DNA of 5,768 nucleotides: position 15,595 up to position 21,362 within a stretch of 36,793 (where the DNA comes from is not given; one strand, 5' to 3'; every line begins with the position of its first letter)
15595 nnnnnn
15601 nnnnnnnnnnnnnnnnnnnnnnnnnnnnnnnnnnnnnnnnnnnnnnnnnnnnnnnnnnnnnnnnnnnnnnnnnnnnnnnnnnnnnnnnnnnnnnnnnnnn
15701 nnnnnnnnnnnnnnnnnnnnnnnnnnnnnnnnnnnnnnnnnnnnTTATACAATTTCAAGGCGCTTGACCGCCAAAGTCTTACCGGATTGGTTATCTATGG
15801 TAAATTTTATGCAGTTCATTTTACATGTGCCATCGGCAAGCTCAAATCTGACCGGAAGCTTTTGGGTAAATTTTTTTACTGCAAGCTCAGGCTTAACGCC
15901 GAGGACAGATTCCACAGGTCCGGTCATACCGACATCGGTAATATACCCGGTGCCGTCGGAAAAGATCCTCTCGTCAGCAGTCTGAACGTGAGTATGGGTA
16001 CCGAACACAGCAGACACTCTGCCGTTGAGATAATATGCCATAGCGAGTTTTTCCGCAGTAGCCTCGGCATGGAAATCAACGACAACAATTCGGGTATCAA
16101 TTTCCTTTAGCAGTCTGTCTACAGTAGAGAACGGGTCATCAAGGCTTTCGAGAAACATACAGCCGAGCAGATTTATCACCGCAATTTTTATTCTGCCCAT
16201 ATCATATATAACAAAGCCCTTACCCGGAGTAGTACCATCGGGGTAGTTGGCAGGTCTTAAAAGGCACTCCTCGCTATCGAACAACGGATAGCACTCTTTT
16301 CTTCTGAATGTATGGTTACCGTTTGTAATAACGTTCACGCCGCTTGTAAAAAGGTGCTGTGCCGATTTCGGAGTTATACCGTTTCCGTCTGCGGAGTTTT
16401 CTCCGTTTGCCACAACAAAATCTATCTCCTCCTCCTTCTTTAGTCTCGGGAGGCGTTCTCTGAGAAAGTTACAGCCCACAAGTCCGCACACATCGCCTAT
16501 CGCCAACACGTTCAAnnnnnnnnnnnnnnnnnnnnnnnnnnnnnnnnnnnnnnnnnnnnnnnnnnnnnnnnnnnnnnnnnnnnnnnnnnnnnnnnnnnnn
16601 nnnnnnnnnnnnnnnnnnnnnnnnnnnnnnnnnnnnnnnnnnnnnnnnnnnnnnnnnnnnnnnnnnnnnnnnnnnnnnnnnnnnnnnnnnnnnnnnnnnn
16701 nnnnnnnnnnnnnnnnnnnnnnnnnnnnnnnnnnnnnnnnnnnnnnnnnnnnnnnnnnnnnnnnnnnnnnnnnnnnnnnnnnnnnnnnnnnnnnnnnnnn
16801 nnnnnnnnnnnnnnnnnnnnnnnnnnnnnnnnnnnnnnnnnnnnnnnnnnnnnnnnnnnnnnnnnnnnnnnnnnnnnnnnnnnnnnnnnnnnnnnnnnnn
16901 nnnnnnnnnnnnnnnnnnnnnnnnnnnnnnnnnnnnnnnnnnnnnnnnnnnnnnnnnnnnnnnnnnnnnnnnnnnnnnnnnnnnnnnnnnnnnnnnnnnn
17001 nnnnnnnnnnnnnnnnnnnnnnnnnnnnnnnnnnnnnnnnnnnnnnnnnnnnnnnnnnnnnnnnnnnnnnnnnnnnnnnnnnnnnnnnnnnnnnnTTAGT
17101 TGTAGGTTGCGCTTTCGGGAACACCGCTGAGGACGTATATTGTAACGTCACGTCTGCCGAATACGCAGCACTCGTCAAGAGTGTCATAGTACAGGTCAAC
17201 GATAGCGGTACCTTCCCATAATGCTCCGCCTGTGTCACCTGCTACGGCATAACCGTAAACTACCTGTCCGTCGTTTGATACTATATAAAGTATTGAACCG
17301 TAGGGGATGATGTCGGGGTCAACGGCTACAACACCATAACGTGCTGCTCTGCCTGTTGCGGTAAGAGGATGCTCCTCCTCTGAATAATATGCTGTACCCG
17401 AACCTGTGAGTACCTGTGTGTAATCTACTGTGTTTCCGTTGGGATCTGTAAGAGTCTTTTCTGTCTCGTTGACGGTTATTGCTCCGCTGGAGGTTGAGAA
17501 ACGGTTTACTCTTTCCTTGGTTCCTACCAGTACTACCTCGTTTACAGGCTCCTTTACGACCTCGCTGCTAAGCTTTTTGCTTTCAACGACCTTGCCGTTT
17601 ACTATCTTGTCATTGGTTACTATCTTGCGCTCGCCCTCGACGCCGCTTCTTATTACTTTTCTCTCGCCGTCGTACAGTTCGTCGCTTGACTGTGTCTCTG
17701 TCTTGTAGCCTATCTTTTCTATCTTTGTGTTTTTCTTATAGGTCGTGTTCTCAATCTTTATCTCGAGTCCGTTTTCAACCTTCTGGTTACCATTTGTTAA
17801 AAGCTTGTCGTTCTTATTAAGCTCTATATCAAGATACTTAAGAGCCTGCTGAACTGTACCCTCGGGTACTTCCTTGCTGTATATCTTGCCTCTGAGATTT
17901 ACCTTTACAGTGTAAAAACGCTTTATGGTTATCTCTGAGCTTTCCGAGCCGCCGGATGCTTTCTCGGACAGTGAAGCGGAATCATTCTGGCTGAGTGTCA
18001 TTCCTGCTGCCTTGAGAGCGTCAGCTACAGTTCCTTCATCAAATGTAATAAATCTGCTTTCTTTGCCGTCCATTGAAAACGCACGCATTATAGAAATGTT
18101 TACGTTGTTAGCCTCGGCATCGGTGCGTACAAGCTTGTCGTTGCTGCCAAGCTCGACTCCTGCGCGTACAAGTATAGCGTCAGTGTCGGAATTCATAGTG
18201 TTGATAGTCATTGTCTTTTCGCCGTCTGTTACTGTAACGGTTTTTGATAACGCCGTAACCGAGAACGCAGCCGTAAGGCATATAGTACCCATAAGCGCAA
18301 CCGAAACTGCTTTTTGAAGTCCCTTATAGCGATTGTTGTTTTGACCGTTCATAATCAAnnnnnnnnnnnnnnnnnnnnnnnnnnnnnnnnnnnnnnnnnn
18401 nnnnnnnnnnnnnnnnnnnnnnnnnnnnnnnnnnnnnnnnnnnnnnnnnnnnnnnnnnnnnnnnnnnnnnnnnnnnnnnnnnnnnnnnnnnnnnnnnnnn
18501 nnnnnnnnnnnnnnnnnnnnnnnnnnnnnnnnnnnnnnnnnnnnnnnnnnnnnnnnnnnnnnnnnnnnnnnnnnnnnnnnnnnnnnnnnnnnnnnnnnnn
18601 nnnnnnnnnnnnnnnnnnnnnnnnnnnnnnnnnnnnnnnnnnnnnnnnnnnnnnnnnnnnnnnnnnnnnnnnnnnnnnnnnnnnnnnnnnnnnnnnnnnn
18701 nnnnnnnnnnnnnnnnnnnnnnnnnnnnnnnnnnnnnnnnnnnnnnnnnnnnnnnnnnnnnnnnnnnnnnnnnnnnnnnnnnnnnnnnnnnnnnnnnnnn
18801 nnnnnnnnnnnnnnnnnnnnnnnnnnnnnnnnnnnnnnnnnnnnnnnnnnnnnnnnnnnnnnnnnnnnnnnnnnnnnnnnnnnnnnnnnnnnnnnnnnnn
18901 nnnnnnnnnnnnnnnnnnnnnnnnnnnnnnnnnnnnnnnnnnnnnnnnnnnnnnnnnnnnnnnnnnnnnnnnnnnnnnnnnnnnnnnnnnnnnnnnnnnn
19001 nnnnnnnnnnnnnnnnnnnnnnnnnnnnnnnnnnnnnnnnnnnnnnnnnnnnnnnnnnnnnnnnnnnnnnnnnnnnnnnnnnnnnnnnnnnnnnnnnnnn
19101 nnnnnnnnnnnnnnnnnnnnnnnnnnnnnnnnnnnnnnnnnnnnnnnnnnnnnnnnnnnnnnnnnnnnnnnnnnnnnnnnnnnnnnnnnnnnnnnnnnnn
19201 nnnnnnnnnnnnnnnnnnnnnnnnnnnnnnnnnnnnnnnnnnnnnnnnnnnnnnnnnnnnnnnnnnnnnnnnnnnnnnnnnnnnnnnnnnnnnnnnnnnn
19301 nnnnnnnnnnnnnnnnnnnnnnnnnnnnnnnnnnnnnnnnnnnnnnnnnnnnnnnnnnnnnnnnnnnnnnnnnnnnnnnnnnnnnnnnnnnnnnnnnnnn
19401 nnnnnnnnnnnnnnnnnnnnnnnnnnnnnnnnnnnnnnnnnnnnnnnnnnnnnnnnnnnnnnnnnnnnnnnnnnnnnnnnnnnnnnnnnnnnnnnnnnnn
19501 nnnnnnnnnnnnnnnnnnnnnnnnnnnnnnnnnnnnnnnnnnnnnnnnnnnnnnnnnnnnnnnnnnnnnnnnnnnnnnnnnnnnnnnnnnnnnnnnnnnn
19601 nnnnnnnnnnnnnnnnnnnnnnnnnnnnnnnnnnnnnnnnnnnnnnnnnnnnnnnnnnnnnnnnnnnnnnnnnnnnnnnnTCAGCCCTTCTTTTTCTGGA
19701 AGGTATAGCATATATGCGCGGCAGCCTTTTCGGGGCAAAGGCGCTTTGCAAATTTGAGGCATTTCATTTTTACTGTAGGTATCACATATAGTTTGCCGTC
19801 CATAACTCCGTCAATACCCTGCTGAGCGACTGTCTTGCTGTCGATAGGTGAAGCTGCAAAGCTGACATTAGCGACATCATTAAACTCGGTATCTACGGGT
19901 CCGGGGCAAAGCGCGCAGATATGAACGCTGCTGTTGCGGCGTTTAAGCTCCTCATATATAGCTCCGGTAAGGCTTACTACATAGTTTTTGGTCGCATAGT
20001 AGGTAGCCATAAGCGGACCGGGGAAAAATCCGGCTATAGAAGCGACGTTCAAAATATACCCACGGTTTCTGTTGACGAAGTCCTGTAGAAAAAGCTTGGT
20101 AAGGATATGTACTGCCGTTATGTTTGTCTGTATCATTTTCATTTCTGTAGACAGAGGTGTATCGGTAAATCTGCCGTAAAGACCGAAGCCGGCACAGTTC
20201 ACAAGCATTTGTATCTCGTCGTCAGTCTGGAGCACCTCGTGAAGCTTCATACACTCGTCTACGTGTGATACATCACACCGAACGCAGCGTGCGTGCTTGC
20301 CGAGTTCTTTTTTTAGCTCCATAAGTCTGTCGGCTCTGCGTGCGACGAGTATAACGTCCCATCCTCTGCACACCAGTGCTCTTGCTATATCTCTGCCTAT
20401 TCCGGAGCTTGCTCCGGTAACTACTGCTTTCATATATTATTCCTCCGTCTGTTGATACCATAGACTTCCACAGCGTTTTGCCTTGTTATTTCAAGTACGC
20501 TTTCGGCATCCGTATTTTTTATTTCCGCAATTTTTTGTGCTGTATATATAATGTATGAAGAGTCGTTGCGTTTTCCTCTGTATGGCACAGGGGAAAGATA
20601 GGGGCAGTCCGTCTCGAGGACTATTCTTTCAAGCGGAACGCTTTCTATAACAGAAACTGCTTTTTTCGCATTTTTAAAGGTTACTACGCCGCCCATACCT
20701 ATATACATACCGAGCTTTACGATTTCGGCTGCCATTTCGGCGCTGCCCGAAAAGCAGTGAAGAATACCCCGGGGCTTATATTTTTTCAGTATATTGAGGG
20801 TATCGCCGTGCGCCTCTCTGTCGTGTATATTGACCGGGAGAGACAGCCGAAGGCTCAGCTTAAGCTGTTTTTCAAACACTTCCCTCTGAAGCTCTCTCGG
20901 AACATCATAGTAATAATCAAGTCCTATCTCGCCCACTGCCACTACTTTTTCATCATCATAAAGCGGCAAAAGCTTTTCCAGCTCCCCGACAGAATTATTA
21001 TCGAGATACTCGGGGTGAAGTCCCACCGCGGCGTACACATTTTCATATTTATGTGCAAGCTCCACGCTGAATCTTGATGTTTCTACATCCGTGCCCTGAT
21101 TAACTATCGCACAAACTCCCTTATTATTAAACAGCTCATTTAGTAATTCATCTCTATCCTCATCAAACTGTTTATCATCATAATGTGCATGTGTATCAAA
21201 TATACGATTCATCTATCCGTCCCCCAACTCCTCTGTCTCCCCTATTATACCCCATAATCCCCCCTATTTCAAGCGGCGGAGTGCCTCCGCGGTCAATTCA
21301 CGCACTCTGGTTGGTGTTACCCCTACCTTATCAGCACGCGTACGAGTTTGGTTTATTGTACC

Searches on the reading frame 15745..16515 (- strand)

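Call 14: search_protein_families(library=pfam, proteins=[window:15745-16515:-])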
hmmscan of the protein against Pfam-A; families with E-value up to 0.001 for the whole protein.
window:15745-16515:- (256 aa): 2 families
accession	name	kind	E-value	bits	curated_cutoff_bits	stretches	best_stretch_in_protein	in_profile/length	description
PF13277.11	YmdB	-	1.3e-101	339.6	27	1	4-253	1-253/253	YmdB-like protein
PF00149.33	Metallophos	-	8.4e-12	46.4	21.5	1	1-177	1-190/191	Calcineurin-like phosphoesterase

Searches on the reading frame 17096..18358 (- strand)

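Call 14: search_protein_families(library=pfam, proteins=[window:17096-18358:-])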
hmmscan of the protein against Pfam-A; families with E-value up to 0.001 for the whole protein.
window:17096-18358:- (420 aa): 3 families
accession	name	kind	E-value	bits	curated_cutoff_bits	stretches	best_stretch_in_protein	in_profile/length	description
PF07501.17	G5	-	5.3e-18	65.5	23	1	208-281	2-75/75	G5 domain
PF03990.20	DUF348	-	1.6e-16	60.2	24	1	96-129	5-37/41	G5-linked-Ubiquitin-like domain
PF06725.17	3D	-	3.7e-14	53.1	23.8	1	343-410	2-71/72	3D domain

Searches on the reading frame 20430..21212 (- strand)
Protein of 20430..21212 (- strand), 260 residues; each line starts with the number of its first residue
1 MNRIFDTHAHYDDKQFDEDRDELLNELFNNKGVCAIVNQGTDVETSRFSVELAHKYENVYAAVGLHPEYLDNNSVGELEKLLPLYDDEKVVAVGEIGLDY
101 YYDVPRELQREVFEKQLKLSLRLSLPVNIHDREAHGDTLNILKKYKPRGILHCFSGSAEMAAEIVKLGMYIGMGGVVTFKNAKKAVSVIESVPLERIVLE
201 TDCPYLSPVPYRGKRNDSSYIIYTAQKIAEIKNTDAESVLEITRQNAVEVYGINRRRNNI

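Call 14: search_protein_families(library=pfam, proteins=[window:20430-21212:-])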
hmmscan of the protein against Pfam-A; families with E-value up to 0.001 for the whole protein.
window:20430-21212:- (260 aa): 1 family
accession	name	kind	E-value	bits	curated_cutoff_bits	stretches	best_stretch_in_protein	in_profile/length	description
PF01026.27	TatD_DNase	-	3.1e-86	289.3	27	1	5-252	1-253/253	TatD related DNase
